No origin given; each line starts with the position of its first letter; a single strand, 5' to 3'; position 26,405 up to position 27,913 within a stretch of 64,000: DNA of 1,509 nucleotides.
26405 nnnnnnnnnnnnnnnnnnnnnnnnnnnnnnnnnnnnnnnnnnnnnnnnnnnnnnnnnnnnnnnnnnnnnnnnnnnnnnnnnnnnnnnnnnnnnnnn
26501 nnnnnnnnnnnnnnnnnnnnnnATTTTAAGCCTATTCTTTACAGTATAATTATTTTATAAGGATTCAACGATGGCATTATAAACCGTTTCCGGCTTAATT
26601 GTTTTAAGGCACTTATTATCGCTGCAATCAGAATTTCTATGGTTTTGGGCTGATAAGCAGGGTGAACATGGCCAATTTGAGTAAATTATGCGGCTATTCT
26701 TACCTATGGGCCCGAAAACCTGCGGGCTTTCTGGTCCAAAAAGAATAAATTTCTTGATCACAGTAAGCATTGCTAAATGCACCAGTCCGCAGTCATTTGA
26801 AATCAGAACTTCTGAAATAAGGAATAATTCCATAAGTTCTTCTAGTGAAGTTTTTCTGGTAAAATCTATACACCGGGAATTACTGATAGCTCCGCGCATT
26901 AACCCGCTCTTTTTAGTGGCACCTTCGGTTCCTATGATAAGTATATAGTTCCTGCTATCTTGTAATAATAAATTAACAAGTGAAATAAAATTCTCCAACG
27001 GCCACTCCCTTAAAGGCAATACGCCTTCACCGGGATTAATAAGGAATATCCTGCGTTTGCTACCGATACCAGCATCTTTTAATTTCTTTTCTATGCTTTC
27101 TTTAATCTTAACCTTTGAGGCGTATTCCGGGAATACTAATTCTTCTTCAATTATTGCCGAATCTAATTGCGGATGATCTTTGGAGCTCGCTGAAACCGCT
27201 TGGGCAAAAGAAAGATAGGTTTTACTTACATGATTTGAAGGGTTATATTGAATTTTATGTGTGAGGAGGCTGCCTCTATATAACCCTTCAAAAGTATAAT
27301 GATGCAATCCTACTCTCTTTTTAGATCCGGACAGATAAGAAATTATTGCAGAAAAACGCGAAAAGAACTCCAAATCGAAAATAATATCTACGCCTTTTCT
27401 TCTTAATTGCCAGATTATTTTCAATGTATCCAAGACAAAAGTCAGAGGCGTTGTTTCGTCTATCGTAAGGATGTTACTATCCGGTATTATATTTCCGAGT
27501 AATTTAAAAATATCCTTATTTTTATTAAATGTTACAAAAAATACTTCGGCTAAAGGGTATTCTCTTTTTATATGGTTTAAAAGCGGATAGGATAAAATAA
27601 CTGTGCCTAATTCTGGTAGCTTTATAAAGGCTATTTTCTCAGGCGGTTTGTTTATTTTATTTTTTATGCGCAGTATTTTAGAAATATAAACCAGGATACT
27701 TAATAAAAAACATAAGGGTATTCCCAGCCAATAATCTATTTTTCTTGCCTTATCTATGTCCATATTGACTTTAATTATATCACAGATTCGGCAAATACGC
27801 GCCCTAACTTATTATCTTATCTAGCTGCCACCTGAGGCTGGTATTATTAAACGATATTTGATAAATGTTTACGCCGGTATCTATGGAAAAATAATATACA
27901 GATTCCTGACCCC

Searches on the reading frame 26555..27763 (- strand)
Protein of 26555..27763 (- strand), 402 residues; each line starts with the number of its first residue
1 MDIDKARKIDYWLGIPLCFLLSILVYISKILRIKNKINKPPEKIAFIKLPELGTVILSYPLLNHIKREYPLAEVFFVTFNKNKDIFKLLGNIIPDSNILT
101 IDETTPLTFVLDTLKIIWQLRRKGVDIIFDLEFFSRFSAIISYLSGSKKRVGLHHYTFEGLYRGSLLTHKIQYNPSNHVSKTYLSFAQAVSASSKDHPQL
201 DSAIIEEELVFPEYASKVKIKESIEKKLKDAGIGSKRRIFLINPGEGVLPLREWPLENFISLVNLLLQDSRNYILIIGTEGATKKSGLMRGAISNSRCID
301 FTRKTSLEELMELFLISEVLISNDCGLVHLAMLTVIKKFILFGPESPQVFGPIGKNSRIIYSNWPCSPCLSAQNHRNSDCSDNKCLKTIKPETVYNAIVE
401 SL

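Call 10: search_protein_families(library=pfam, proteins=[window:26555-27763:-], max_evalue=0.0001)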
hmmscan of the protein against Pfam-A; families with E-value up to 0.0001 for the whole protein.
window:26555-27763:- (402 aa): 1 family
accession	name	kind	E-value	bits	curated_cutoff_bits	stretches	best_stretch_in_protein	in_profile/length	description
PF01075.23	Glyco_transf_9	-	4e-18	66.1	22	1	115-375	3-242/247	Glycosyltransferase family 9 (heptosyltransferase)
